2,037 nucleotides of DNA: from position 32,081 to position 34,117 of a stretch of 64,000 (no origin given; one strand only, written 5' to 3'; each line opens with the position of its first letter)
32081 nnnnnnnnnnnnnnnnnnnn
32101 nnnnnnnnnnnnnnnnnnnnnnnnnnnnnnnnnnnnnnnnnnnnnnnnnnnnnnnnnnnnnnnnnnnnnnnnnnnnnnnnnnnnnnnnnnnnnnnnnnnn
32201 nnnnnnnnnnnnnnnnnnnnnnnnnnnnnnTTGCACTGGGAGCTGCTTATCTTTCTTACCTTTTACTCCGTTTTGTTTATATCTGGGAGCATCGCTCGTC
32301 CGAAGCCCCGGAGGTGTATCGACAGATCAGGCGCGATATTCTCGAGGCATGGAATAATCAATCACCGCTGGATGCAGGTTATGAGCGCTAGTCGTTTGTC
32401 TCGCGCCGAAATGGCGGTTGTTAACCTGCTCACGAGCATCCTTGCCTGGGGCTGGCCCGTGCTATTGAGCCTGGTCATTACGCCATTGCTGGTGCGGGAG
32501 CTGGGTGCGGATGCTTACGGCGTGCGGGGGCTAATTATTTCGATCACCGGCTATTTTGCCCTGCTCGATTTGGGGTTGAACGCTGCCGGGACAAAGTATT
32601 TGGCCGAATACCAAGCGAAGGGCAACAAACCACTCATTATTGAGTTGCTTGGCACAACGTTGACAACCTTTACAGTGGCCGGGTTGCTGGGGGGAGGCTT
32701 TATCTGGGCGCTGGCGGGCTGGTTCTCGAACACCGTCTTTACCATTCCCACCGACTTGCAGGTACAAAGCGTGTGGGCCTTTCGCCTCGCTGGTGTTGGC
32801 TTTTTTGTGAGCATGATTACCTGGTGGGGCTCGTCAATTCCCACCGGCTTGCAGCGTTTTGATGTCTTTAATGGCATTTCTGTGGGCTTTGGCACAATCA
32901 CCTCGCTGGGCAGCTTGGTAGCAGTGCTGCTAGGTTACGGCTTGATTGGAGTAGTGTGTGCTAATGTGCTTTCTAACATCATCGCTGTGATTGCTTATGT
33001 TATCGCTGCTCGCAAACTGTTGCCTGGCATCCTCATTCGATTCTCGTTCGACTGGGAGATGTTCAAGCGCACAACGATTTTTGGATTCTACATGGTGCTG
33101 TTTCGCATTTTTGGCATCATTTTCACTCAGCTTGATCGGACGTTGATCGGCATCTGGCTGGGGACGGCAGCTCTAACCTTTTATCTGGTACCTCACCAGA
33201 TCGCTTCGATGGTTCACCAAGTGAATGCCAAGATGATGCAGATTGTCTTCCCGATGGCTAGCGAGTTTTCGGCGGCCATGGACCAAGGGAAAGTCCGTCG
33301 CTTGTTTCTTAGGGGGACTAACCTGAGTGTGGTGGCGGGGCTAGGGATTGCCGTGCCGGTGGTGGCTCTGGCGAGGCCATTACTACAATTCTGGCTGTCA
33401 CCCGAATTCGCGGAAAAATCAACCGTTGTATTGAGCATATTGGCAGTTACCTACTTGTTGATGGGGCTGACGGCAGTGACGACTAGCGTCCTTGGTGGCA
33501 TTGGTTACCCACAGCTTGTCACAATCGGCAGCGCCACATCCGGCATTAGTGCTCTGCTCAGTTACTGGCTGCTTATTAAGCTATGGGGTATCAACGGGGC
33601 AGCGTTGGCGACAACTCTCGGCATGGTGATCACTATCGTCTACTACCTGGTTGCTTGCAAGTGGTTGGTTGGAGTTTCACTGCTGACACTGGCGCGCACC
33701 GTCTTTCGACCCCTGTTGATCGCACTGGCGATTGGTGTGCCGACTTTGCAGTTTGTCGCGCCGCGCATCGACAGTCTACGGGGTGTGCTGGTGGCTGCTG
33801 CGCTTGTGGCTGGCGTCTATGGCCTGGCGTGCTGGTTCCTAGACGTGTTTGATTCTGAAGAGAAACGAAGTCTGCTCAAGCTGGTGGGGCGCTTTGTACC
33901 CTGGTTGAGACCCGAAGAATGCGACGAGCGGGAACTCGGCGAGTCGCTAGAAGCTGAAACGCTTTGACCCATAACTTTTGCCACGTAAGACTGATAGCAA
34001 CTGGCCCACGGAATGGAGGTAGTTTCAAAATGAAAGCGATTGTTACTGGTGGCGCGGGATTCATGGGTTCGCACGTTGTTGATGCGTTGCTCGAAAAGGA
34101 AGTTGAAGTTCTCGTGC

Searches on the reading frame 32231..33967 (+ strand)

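Call 40: search_protein_families(library=pfam, proteins=[window:32231-33967:+], max_evalue=0.00001)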
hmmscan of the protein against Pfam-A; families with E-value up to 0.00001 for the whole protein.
window:32231-33967:+ (578 aa): 2 families
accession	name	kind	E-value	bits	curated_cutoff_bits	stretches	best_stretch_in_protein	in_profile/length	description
PF13440.11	Polysacc_synt_3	-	9.4e-17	61.6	23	1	87-395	2-290/293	Polysaccharide biosynthesis protein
PF01943.22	Polysacc_synt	-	1e-14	55.1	28.2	1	77-346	16-273/274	Polysaccharide biosynthesis protein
